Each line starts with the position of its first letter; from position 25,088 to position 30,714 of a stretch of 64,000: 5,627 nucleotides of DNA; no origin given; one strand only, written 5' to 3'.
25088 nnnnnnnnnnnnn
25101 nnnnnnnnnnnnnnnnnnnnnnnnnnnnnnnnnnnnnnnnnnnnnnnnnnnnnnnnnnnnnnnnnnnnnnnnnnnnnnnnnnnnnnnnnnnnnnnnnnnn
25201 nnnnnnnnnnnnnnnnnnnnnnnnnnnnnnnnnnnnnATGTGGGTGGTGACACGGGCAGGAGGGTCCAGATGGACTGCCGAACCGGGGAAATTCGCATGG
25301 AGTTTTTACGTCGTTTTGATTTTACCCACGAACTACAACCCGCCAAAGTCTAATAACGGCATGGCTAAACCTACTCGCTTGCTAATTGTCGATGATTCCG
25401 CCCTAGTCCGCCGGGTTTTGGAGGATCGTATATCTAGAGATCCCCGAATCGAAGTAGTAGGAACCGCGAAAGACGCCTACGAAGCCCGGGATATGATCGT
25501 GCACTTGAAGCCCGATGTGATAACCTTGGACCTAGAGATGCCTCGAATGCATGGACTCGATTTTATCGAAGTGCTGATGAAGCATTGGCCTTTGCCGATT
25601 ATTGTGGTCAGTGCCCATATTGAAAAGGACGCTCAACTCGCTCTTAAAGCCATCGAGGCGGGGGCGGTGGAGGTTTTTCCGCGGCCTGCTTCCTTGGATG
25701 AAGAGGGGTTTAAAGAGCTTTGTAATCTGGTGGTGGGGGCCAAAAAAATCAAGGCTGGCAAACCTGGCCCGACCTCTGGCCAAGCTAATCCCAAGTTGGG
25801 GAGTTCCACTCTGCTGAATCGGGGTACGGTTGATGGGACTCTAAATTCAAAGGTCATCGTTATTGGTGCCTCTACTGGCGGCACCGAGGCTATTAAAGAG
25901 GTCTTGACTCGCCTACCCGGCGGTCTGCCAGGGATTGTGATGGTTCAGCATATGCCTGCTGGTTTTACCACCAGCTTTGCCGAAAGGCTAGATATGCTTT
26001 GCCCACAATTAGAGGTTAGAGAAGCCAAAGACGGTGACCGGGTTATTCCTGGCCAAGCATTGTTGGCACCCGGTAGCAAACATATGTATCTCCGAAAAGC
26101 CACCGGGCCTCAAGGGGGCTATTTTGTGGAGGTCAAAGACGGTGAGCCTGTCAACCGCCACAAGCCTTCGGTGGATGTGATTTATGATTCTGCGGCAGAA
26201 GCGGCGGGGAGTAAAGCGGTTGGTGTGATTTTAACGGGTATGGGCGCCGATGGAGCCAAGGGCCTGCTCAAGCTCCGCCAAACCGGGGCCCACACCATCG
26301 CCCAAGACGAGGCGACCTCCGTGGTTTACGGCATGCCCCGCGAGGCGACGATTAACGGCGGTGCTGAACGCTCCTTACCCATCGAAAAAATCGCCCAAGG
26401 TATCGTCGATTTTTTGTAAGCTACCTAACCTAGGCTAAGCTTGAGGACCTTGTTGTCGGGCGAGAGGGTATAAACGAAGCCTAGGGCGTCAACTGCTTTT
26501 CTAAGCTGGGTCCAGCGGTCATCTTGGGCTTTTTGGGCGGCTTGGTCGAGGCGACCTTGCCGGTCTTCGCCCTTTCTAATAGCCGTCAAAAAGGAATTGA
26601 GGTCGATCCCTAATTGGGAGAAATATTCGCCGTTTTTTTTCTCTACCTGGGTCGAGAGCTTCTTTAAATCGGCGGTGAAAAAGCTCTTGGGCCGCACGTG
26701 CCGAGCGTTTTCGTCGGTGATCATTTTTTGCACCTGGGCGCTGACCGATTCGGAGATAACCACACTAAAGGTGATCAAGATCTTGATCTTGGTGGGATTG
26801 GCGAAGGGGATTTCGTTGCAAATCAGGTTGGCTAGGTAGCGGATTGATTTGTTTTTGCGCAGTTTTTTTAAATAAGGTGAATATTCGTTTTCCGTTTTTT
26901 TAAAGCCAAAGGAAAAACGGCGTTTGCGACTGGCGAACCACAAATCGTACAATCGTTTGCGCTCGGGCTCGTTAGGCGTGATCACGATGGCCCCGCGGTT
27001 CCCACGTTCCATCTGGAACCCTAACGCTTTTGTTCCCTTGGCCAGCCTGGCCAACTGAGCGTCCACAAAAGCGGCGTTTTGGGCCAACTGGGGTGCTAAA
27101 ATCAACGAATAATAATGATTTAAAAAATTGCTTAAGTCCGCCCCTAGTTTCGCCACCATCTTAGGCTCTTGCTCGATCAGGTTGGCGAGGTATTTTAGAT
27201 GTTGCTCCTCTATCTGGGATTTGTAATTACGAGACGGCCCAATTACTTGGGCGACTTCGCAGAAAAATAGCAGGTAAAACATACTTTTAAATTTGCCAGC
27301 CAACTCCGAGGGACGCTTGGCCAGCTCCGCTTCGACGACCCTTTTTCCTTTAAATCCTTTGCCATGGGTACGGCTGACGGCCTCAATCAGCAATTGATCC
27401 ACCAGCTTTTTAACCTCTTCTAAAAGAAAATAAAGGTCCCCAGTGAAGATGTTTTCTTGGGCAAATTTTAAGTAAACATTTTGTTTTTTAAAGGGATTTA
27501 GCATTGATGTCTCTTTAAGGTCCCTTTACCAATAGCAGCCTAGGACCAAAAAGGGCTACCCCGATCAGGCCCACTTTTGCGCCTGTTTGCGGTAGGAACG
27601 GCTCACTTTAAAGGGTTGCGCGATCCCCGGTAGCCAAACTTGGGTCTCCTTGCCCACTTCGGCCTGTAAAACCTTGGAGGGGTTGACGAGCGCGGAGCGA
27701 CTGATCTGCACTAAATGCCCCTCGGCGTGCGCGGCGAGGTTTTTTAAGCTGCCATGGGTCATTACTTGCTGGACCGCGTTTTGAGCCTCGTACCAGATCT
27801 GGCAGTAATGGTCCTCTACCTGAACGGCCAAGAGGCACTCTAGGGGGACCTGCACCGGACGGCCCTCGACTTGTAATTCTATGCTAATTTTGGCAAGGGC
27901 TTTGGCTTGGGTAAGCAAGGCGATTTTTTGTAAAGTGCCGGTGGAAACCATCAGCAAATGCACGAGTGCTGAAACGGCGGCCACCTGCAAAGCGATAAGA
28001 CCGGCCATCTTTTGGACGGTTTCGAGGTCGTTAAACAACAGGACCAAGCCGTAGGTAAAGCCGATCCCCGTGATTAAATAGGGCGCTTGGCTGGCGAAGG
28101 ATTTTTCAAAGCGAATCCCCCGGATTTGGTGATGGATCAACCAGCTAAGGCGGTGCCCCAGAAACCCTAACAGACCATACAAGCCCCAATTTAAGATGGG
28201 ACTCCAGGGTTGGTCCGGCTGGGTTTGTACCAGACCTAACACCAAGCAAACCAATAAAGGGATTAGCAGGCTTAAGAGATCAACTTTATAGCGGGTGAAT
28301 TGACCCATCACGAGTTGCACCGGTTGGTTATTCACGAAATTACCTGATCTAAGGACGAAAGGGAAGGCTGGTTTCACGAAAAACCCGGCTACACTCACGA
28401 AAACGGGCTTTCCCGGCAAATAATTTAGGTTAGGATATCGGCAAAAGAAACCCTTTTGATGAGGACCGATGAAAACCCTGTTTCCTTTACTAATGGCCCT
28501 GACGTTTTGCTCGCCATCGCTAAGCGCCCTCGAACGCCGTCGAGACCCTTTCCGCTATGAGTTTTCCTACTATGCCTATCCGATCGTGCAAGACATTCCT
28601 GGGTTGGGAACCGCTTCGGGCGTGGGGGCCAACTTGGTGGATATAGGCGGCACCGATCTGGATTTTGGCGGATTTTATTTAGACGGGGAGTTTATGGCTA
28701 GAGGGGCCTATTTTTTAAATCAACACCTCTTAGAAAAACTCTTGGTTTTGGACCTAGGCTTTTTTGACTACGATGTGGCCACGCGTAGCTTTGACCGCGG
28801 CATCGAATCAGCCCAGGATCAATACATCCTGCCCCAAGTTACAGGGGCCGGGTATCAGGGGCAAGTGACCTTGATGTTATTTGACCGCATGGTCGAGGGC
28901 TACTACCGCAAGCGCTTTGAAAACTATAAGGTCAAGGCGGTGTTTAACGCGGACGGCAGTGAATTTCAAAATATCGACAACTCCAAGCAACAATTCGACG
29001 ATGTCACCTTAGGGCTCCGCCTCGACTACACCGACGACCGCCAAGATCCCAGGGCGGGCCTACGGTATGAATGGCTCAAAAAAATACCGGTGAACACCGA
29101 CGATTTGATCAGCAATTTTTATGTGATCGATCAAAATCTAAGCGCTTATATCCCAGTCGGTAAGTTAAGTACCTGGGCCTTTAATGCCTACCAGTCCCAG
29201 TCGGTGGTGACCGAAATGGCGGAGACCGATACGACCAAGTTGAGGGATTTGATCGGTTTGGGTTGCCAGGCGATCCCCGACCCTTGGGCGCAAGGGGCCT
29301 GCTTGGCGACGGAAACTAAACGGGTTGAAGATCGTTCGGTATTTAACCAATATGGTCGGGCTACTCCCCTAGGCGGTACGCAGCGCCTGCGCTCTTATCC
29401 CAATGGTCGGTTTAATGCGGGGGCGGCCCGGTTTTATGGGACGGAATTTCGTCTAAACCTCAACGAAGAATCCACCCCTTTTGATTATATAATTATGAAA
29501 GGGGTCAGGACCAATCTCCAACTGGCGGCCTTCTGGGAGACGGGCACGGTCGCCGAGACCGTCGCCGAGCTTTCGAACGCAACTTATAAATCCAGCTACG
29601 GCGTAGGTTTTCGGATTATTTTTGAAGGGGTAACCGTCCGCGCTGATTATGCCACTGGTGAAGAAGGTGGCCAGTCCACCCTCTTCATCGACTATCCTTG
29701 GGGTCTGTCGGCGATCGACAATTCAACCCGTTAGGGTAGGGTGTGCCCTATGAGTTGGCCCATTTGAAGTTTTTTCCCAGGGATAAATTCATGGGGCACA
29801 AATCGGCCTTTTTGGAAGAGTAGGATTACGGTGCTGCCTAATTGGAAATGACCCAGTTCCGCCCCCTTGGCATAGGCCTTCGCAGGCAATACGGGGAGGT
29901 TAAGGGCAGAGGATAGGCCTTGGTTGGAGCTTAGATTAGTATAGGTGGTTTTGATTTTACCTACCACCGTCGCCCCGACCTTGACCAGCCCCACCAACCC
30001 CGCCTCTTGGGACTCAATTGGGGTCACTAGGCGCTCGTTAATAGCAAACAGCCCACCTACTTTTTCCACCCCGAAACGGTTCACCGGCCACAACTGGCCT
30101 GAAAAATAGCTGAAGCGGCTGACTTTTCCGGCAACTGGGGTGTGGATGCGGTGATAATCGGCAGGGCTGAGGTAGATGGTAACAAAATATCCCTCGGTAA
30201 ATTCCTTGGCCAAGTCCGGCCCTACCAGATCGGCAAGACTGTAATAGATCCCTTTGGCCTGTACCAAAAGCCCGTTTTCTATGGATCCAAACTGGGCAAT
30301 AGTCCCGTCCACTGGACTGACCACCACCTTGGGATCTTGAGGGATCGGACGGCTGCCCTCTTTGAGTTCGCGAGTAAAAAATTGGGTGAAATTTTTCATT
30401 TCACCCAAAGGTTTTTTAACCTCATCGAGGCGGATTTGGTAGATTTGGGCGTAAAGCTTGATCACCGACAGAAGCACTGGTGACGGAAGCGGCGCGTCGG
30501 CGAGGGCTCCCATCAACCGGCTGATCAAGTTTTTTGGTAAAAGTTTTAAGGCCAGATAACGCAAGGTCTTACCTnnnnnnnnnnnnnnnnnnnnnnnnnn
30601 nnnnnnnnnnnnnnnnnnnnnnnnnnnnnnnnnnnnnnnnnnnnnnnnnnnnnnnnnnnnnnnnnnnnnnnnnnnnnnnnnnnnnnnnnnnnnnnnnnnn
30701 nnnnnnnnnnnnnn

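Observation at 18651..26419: Chemosensory-like cluster without an MCP but with an embedded membrane PAS histidine kinase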

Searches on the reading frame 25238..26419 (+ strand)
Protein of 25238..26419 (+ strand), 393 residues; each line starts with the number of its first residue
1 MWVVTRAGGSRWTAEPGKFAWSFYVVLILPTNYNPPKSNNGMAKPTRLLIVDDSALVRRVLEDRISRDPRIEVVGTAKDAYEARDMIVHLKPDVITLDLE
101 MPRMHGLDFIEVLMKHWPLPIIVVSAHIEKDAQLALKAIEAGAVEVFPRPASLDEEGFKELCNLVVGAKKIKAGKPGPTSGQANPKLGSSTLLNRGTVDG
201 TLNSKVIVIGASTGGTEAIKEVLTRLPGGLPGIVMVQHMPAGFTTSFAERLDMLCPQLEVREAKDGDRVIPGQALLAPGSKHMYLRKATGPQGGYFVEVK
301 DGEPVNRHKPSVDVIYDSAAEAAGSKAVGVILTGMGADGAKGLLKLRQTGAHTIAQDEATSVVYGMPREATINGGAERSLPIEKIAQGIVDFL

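Call 3: search_protein_families(library=pfam, proteins=[window:25238-26419:+])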
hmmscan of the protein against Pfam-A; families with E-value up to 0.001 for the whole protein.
window:25238-26419:+ (393 aa): 2 families
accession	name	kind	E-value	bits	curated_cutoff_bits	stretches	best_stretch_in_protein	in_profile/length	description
PF01339.22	CheB_methylest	-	1.8e-61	207.3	24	1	207-388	1-173/174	CheB methylesterase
PF00072.30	Response_reg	-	5.2e-20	72.1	30.2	1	49-154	2-104/111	Response regulator receiver domain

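Call 73: search_protein_families(library=ncbifam, proteins=[window:25361-26419:+], max_evalue=0.00001)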
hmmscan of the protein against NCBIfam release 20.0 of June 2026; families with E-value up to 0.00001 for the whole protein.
window:25361-26419:+ (352 aa): 39 families (the best 25 are shown)
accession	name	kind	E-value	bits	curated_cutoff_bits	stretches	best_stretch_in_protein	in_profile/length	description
NF001965.0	PRK00742.1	subfamily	2.7e-118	395.2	293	1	4-350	3-351/357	chemotaxis-specific protein-glutamate methyltransferase CheB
NF009206.0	PRK12555.1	subfamily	4.4e-107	358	342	1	6-350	2-334/340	chemotaxis-specific protein-glutamate methyltransferase CheB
NF011896.0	PRK15369.1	equivalog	3e-16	59.7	242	1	4-103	3-101/211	two component system response regulator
NF008677.0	PRK11697.1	equivalog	8.6e-16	58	246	1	6-109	3-102/238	two-component system response regulator BtsR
TIGR01818.1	ntrC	equivalog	1.5e-14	53.7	558.6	1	8-114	2-105/463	nitrogen regulation protein NR(I)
NF047654.1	DiguCycDgcRLepto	equivalog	2.2e-14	53.1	500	1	6-111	4-108/295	diguanylate cyclase DgcR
NF007935.0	PRK10651.1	equivalog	1.7e-13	50.3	250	1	3-101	5-102/216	two-component system response regulator NarL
NF007969.0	PRK10693.1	equivalog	6e-13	48.5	329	1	6-109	9-109/337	two-component system response regulator RssB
TIGR02875.1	spore_0_A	equivalog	1.2e-12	47.7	200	1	5-109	3-108/262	sporulation transcription factor Spo0A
NF052445.1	RespRegMctR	equivalog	1.4e-12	47.5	300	1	6-89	3-87/205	two-component system response regulator MctR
NF047785.1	respo_reg_MadR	equivalog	1.6e-12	47.2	300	1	6-102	2-100/209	MadR family response regulator transcription factor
NF007708.0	PRK10403.1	equivalog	2.5e-12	46.7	343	1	3-76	5-78/215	nitrate/nitrite response regulator protein NarP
NF008469.0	PRK11361.1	equivalog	7.9e-12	44.6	714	1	1-114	1-111/461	acetoacetate metabolism transcriptional regulator AtoC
NF045944.1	ResRegRpaBCyano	equivalog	9e-12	44.8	330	1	8-114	1-103/229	response regulator transcription factor RpaB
NF008176.1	PRK10923.1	equivalog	2.9e-11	42.6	620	1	7-114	6-110/469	nitrogen regulation protein NR(I)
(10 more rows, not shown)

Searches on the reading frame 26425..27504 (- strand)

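Call 4: search_protein_families(library=pfam, proteins=[window:26425-27504:-])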
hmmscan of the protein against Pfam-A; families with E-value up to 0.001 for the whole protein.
window:26425-27504:- (359 aa): 0 families

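Call 57: search_protein_families(library=pfam, proteins=[window:26425-27504:-], max_evalue=1)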
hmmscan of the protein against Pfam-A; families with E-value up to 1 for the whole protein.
window:26425-27504:- (359 aa): 1 family
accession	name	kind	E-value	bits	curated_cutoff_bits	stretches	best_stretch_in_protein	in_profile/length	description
PF13618.11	Gluconate_2-dh3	-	0.055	14.3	23.4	1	256-337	30-110/135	Gluconate 2-dehydrogenase subunit 3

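Call 73: search_protein_families(library=ncbifam, proteins=[window:26425-27504:-], max_evalue=0.00001)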
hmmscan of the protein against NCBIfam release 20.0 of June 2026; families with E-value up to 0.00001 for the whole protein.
window:26425-27504:- (359 aa): 0 families

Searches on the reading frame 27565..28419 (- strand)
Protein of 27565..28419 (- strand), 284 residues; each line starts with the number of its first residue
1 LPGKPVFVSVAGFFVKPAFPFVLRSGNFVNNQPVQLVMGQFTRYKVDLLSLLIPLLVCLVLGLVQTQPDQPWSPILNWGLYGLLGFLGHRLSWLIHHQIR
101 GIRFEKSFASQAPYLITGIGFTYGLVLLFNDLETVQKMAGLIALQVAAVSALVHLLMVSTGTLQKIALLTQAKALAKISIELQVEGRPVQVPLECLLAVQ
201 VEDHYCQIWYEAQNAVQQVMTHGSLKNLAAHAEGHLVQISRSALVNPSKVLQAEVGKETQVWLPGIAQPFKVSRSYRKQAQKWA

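Call 4: search_protein_families(library=pfam, proteins=[window:27565-28419:-])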
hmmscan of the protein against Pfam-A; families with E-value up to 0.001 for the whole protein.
window:27565-28419:- (284 aa): 1 family
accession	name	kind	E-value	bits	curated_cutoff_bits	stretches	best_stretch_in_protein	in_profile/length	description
PF04397.21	LytTR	-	1.6e-07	31.9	22.6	1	189-283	4-96/98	LytTr DNA-binding domain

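Call 57: search_protein_families(library=pfam, proteins=[window:27565-28419:-], max_evalue=1)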
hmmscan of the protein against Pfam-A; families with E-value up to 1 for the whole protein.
window:27565-28419:- (284 aa): 1 family
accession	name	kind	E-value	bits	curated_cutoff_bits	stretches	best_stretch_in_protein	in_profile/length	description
PF04397.21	LytTR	-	1.6e-07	31.9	22.6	1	189-283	4-96/98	LytTr DNA-binding domain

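Call 73: search_protein_families(library=ncbifam, proteins=[window:27565-28419:-], max_evalue=0.00001)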
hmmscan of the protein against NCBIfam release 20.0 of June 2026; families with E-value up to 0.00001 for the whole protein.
window:27565-28419:- (284 aa): 0 families

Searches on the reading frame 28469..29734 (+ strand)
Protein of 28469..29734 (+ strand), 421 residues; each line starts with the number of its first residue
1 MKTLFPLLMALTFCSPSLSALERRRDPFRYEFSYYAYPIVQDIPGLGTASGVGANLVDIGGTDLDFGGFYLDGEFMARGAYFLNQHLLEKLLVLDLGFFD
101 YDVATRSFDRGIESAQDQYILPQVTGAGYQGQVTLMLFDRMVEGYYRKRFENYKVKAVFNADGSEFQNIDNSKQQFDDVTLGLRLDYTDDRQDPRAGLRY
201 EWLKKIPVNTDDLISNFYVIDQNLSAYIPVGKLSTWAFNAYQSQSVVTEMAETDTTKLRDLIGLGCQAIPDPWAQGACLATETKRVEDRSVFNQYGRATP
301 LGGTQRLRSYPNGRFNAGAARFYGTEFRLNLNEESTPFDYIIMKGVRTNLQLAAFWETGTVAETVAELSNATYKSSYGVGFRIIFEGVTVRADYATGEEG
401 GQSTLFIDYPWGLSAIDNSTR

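Call 4: search_protein_families(library=pfam, proteins=[window:28469-29734:+])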
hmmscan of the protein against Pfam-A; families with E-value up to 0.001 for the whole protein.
window:28469-29734:+ (421 aa): 1 family
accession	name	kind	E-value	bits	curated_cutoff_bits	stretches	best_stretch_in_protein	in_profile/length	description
PF01103.29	Omp85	-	0.00075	19.5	24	0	160-259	103-196/325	Omp85 superfamily domain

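Call 71: search_protein_families(library=pfam, proteins=[window:28469-29734:+], max_evalue=0.01)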
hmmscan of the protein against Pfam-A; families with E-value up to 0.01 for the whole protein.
window:28469-29734:+ (421 aa): 1 family
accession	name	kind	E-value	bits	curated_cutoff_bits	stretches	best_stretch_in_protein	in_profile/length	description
PF01103.29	Omp85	-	0.00075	19.5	24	0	160-259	103-196/325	Omp85 superfamily domain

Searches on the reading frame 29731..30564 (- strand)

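Call 4: search_protein_families(library=pfam, proteins=[window:29731-30564:-])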
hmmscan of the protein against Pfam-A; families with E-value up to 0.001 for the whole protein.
window:29731-30564:- (277 aa): 1 family
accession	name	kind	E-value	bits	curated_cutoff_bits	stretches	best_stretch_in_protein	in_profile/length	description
PF02666.20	PS_Dcarbxylase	-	7.6e-64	215.5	22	1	59-274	1-198/198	Phosphatidylserine decarboxylase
